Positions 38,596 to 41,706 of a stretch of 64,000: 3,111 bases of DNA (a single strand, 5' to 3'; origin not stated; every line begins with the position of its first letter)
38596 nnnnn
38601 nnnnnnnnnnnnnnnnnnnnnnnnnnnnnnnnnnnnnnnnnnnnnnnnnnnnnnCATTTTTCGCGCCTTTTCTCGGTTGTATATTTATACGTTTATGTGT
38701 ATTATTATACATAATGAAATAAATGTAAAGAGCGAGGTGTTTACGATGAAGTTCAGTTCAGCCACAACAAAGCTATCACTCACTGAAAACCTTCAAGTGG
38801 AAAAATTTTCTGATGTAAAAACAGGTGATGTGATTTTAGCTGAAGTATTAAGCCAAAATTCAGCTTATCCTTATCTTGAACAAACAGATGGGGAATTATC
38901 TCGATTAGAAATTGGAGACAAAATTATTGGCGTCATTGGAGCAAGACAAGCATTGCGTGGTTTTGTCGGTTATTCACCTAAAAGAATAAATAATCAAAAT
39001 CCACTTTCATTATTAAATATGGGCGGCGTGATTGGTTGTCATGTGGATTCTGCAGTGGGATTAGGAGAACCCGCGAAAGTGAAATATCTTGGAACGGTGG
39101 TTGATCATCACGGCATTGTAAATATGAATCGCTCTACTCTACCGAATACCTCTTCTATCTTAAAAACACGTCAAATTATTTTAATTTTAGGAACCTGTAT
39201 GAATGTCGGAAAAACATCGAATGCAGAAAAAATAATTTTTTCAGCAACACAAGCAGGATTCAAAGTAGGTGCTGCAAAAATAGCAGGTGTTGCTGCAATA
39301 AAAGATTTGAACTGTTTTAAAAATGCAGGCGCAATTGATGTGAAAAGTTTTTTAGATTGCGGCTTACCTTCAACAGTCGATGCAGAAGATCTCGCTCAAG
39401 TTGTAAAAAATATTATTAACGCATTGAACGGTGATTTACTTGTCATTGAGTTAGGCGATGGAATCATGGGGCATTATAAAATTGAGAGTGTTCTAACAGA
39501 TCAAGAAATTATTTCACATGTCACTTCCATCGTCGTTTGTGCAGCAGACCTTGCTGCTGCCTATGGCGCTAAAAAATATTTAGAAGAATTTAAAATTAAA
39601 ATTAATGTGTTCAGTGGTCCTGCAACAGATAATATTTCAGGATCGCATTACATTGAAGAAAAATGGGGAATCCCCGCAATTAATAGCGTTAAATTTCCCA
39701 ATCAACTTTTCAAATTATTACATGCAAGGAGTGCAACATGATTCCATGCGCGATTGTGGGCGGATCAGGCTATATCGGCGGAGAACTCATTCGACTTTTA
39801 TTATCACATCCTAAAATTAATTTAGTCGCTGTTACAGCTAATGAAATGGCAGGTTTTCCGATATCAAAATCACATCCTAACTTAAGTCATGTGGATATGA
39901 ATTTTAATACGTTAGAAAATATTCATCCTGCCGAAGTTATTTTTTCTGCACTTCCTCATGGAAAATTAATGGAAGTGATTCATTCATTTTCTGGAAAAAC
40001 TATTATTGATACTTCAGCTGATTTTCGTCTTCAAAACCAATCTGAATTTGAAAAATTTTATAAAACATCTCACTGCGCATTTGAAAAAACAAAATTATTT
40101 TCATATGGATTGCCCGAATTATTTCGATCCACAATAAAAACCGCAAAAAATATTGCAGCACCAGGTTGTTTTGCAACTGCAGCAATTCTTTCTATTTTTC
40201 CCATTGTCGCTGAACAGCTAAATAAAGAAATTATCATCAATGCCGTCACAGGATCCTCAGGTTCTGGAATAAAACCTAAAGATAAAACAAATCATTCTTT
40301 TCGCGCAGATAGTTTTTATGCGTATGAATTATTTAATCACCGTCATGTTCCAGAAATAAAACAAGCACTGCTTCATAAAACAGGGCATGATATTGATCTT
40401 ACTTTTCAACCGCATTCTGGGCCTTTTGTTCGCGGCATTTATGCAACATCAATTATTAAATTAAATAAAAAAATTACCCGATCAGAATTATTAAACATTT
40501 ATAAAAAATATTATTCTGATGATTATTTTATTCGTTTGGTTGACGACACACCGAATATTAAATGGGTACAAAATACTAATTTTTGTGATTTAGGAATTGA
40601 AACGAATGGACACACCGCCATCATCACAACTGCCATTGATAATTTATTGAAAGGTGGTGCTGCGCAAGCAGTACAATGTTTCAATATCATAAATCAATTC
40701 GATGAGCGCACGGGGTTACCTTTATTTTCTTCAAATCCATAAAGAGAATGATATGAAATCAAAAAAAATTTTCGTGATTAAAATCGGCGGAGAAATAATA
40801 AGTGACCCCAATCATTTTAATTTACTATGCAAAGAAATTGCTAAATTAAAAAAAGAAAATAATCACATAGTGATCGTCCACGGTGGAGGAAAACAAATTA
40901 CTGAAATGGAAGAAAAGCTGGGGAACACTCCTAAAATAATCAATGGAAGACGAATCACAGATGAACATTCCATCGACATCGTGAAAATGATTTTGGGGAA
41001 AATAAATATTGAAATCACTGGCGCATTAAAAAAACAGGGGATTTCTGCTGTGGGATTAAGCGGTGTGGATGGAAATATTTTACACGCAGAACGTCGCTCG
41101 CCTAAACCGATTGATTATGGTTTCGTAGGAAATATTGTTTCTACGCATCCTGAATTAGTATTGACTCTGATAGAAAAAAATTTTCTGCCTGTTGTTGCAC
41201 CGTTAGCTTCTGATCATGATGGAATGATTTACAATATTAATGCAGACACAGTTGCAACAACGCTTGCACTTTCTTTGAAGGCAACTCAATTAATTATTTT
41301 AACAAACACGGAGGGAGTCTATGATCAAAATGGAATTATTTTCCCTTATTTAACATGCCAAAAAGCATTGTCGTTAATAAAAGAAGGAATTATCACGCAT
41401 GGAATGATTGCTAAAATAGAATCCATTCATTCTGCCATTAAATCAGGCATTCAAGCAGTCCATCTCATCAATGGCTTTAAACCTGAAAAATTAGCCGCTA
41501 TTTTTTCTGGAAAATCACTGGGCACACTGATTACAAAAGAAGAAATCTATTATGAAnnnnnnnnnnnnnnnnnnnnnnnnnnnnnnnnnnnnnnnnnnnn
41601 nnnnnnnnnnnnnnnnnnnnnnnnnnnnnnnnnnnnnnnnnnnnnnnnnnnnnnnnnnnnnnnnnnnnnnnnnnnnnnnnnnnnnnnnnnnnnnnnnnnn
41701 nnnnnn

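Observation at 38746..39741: Unknown P-loop protein heading the argC-argB-argD-argR operon in a cluster that lacks argA/argJ/argE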

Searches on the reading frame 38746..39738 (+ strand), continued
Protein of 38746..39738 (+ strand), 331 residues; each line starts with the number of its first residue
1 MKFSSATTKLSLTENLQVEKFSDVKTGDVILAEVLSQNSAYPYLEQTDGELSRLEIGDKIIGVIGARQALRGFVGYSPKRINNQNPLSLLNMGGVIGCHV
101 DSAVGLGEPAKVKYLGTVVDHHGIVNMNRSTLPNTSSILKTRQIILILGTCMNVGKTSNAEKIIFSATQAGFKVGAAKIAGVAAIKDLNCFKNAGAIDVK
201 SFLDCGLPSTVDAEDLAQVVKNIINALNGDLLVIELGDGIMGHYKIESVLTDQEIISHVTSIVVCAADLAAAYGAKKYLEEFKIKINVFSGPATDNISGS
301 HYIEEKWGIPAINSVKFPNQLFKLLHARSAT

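Call 80: search_protein_families(library=pfam, proteins=[L054:5896-6990:+, L055:7974-9032:+, L056:5905-6954:+], max_evalue=1)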
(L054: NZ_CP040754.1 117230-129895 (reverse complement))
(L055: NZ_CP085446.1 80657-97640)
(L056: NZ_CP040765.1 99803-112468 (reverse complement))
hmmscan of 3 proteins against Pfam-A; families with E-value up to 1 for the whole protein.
L054:5896-6990:+ (365 aa): 5 families
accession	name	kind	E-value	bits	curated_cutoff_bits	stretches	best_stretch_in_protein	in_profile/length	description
PF01656.29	CbiA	-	0.00097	19.5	25.4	1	156-190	1-35/125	CobQ/CobB/MinD/ParA nucleotide binding domain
PF03205.20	MobB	-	0.0014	18.9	26.6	1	156-195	2-40/133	Molybdopterin guanine dinucleotide synthesis protein B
PF12146.15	Hydrolase_4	-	0.0036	17.1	27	1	170-214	19-63/239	Serine aminopeptidase, S33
PF07755.17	DUF1611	-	0.0056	16.5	25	1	152-196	11-55/201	Domain of unknown function (DUF1611_C) P-loop domain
PF00265.24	TK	-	0.27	11.5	20.6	1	157-197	4-44/176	Thymidine kinase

L055:7974-9032:+ (353 aa): 5 families
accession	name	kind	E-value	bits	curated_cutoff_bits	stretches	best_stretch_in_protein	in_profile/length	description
PF01656.29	CbiA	-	6.3e-06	26.6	25.4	1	158-199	1-42/125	CobQ/CobB/MinD/ParA nucleotide binding domain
PF03205.20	MobB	-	0.00014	22.2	26.6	1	159-213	3-61/133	Molybdopterin guanine dinucleotide synthesis protein B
PF03266.21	NTPase_1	-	0.0069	16.7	23.9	1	165-190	8-33/168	NTPase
PF13500.12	AAA_26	-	0.017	15.4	27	1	158-197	3-42/198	AAA domain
PF06414.18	Zeta_toxin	-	0.098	12.5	22.3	1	148-184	11-44/199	Zeta toxin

L056:5905-6954:+ (350 aa): 4 families
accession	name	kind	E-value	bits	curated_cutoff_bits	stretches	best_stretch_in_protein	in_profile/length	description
PF07755.17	DUF1611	-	0.00068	19.5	25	1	146-189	8-51/201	Domain of unknown function (DUF1611_C) P-loop domain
PF01656.29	CbiA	-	0.0017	18.8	25.4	1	153-235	1-60/125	CobQ/CobB/MinD/ParA nucleotide binding domain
PF13500.12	AAA_26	-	0.012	15.9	27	1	153-192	3-42/198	AAA domain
PF03205.20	MobB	-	0.21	11.9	26.6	1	158-191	6-39/133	Molybdopterin guanine dinucleotide synthesis protein B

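Call 85: find_homologous_proteins(query=P0152, max_evalue=1e-20)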
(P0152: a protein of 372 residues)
Query P0152 (372 aa): 1373 proteins with E <= 1e-20 among 8000 candidates; the best 120 are listed.
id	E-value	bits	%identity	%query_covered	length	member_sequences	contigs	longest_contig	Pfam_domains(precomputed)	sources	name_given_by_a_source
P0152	6.2e-232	787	100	100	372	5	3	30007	-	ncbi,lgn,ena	-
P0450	9.8e-195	665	84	100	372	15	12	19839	-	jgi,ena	-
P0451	6.1e-168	577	74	93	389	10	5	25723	-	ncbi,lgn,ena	-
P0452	9.1e-159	546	74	93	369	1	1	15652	-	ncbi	-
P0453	4.7e-149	514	67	96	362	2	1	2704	-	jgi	jgi:hypothetical protein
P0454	1.1e-147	510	66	92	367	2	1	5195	-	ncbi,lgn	-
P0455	2.7e-146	505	66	92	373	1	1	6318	-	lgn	-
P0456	1.8e-144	499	63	98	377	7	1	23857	-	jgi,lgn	jgi:hypothetical protein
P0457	1.1e-141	490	65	94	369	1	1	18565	-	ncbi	-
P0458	2.8e-141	489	62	98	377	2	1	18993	-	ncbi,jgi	jgi:hypothetical protein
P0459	5.3e-140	485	61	98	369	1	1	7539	-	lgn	-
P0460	7.1e-139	481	60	98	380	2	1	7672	-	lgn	-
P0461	3.2e-137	476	64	92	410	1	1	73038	-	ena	-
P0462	7.3e-136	471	59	100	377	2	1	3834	-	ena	-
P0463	5.5e-127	442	58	92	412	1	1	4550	-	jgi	jgi:hypothetical protein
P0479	2.5e-110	387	53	92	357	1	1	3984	PF07755.18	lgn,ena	-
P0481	7.6e-110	386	54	91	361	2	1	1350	PF07755.18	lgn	-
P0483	2.1e-109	384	51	95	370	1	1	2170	PF07755.18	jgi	jgi:hypothetical protein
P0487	1.1e-108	382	53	92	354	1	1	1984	PF07755.18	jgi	-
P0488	1.1e-108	382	54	91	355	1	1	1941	PF07755.18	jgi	jgi:hypothetical protein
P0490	1.1e-108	382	53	91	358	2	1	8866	PF07755.18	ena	-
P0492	1.6e-108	381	53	91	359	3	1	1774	PF07755.18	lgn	-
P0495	2.2e-108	381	52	91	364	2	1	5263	PF07755.18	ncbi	-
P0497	2.9e-108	380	53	91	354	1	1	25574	PF07755.18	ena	-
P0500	4.5e-108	380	53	91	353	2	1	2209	PF07755.18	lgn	-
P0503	6.0e-108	379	52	91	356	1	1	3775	PF07755.18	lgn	-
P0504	6.7e-108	379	53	90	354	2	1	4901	PF07755.18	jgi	-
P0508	9.6e-108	379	52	92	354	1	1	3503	PF07755.18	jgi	-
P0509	9.7e-108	379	52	91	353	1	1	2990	PF07755.18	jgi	jgi:hypothetical protein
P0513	1.1e-107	378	51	94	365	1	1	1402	PF07755.18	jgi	jgi:hypothetical protein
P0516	1.3e-107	378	52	92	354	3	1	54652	PF07755.18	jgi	jgi:hypothetical protein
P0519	1.5e-107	378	53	91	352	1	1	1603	PF07755.18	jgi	jgi:hypothetical protein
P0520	1.5e-107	378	52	91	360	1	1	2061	PF07755.18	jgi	jgi:hypothetical protein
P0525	2.6e-107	377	53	92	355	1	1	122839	PF07755.18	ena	-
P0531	3.1e-107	377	53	91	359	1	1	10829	PF07755.18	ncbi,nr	ncbi:MAG TPA: hypothetical protein VM095_04230 [Pyrinomonadaceae bacterium]|nr:hypothetical protein 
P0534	3.3e-107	377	52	91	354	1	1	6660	PF07755.18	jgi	jgi:hypothetical protein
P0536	3.7e-107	377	53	91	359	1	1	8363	PF07755.18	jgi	jgi:hypothetical protein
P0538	4.0e-107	377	53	91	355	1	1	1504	PF07755.18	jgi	jgi:hypothetical protein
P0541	4.7e-107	376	53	91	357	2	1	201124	PF07755.18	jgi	jgi:hypothetical protein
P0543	4.7e-107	376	52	91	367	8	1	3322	PF07755.18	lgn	-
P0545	5.0e-107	376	50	91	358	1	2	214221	PF07755.18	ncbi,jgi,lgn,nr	ncbi:MAG: hypothetical protein QOH25_2853 [Acidobacteriota bacterium]|jgi:hypothetical protein|nr:hy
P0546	5.6e-107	376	52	91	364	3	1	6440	PF07755.18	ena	-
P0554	8.7e-107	375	54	91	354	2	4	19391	PF07755.18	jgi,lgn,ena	-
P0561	1.2e-106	375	50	94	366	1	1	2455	PF07755.18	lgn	-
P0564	1.3e-106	375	52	92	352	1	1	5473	PF07755.18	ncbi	-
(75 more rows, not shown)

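Call 87: search_solved_structures(query=A4, max_evalue=10, show_alignments=0)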
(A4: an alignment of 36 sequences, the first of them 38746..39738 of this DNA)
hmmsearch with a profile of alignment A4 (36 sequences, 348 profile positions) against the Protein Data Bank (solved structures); distinct sequences matched with E-value up to 10: 17.
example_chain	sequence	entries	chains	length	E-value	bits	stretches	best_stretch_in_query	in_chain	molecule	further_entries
1rj9_A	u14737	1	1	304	7.6e-05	24.9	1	111-183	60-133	Signal Recognition Protein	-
2j7p_D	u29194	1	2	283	0.0001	24.5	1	111-183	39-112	CELL DIVISION PROTEIN FTSY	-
2cnw_D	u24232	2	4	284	0.0001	24.5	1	111-183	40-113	CELL DIVISION PROTEIN FTSY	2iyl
1okk_D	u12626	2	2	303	0.00012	24.2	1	111-183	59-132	CELL DIVISION PROTEIN FTSY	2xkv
2q9a_A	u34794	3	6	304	0.00013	24.2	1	111-183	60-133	Cell division protein ftsY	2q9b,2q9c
4oyh_A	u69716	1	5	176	0.006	18.7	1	149-208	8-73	Molybdopterin-guanine dinucleotide biosynthesis protein B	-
1dts_A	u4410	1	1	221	0.0063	18.6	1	155-187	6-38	DETHIOBIOTIN SYNTHETASE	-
1a82_A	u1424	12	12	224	0.0066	18.5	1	155-187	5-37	DETHIOBIOTIN SYNTHETASE | PROTEIN (DETHIOBIOTIN SYNTHETASE) | DETHIOBIOTIN SYNTHASE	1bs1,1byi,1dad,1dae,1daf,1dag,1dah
4nkr_A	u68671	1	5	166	0.015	17.4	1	152-208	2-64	Molybdopterin-guanine dinucleotide biosynthesis protein B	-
3fgn_A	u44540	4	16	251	0.027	16.5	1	148-194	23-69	Dethiobiotin synthetase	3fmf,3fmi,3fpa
3dm5_A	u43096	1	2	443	0.082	14.9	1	148-184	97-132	Signal recognition 54 kDa protein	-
1xjc_A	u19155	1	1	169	0.098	14.7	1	162-208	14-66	MobB protein homolog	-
6cve_A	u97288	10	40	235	0.1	14.6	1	151-194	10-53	ATP-dependent dethiobiotin synthetase BioD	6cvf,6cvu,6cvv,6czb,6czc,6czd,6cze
6nka_A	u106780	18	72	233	0.11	14.5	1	151-194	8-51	ATP-dependent dethiobiotin synthetase BioD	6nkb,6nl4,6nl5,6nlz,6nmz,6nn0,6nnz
3of5_A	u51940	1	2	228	0.21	13.6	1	155-182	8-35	Dethiobiotin synthetase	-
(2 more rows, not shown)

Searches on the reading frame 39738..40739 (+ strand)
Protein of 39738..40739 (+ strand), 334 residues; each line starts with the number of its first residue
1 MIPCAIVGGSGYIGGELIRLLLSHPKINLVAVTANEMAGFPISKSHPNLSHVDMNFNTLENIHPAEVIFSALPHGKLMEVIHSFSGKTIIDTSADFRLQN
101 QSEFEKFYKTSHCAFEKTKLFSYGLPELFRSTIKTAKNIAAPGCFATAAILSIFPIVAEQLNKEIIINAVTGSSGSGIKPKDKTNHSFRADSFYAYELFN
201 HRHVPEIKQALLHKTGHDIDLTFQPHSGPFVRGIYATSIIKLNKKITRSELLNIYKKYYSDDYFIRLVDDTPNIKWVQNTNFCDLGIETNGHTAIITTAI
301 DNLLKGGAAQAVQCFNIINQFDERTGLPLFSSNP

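Call 31: list_cluster_members(proteins=[P0001, P0005, window:39738-40739:+, window:9498-10505:-, P0009, P0083, P0114])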
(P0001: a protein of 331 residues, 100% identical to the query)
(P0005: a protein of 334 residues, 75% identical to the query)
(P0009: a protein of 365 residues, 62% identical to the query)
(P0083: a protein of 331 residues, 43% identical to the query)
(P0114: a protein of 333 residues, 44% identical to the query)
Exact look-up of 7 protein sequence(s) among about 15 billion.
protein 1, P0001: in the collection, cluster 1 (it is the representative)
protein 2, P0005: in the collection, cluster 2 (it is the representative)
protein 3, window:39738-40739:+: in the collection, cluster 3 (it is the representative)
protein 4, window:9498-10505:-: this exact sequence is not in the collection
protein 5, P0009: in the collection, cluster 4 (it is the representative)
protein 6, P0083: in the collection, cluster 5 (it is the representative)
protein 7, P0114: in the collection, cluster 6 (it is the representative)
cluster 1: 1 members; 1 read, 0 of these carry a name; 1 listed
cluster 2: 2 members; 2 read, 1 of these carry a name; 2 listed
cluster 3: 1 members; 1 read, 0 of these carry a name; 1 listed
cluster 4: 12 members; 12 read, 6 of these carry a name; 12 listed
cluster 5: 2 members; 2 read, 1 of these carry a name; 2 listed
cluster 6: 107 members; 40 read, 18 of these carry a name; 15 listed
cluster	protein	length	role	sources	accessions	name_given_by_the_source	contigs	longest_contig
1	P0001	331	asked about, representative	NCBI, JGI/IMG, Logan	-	-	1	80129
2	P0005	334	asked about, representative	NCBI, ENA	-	-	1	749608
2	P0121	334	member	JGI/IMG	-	hypothetical protein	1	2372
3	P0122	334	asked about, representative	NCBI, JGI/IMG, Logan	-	-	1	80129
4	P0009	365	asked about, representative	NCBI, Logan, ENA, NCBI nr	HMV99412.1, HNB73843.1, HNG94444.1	MAG TPA: hypothetical protein PLB32_16685 [Acidobacteriota bacterium] | hypothetical protein [Acidobacteriota bacterium]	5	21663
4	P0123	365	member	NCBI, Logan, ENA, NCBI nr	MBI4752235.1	MAG: hypothetical protein HY774_27420 [Acidobacteria bacterium] | hypothetical protein [Acidobacteriota bacterium]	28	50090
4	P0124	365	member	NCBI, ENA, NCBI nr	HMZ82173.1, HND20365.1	MAG TPA: hypothetical protein PLL06_20920 [Acidobacteriota bacterium] | hypothetical protein [Acidobacteriota bacterium]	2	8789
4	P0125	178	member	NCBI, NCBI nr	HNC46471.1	MAG TPA: hypothetical protein PLU80_20030, partial [Acidobacteriota bacterium] | hypothetical protein [Acidobacteriota bacterium]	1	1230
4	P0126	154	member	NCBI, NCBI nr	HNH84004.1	MAG TPA: hypothetical protein PL157_16655, partial [Acidobacteriota bacterium] | hypothetical protein [Acidobacteriota bacterium]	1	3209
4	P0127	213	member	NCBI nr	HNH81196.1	hypothetical protein [Acidobacteriota bacterium]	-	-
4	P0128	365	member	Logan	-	-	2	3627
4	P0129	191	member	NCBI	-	-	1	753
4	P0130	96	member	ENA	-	-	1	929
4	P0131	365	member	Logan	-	-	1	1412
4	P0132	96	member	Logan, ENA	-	-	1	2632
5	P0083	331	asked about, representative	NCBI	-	-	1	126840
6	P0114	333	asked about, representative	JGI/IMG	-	hypothetical protein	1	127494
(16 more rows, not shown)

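Call 74: search_protein_families(library=ncbifam, proteins=[window:39738-40739:+], max_evalue=1e-8)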
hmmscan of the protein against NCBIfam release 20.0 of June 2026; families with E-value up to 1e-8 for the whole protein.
window:39738-40739:+ (334 aa): 2 families
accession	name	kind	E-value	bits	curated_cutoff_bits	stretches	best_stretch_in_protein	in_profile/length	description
TIGR01850.1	argC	equivalog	1.5e-105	353.3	233.6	1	4-331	3-342/345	N-acetyl-gamma-glutamyl-phosphate reductase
TIGR01851.1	argC_other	equivalog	2.4e-22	79.7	229.85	1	113-318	81-307/310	N-acetyl-gamma-glutamyl-phosphate reductase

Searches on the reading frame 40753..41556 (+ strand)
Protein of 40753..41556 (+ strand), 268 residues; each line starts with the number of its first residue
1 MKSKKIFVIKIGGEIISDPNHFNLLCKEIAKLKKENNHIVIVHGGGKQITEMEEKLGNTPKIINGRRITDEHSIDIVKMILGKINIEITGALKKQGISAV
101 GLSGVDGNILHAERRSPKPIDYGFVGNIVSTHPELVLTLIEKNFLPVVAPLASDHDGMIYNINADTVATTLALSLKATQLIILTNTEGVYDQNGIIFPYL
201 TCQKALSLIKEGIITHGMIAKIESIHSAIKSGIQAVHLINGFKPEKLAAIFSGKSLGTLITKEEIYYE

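Call 74: search_protein_families(library=ncbifam, proteins=[window:40753-41556:+], max_evalue=1e-8)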
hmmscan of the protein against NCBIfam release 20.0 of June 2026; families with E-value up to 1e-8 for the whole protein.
window:40753-41556:+ (268 aa): 12 families
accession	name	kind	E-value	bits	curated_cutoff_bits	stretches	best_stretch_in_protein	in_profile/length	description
TIGR00761.1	argB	equivalog_domain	5.3e-66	222.5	151.3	1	7-237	2-230/231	acetylglutamate kinase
NF010662.0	PRK14058.1-4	equivalog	9.6e-37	126.6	194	1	7-261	2-262/264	[LysW]-aminoadipate/[LysW]-glutamate kinase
NF010659.0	PRK14058.1-1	equivalog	6.2e-36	123.9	223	1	7-254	2-262/267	[LysW]-aminoadipate kinase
NF003641.0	PRK05279.1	equivalog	3.5e-33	115.1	344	1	4-265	25-294/441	amino-acid N-acetyltransferase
NF003387.0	PRK04531.1-2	equivalog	1.1e-32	113.1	426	1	3-265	35-291/441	acetylglutamate kinase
TIGR01890.1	N-Ac-Glu-synth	equivalog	1.5e-32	113.2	202.85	1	4-265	17-282/429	amino-acid N-acetyltransferase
NF010661.0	PRK14058.1-3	equivalog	1.8e-32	112.5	251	1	7-240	3-252/283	acetylglutamate/acetylaminoadipate kinase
NF003386.0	PRK04531.1-1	equivalog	2.7e-21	76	417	1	3-264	40-295/442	acetylglutamate kinase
NF010660.0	PRK14058.1-2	equivalog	1.7e-16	60.8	241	1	8-241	3-241/249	[LysW]-aminoadipate/[LysW]-glutamate kinase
NF040647.1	IPPK_Arch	equivalog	2.7e-14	53.1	120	1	8-260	2-259/259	isopentenyl phosphate kinase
TIGR01027.1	proB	equivalog_domain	7.8e-10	38.4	186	0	164-263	145-254/363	glutamate 5-kinase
TIGR02076.1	pyrH_arch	equivalog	8.3e-10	38.6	158.05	0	164-260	118-221/222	UMP kinase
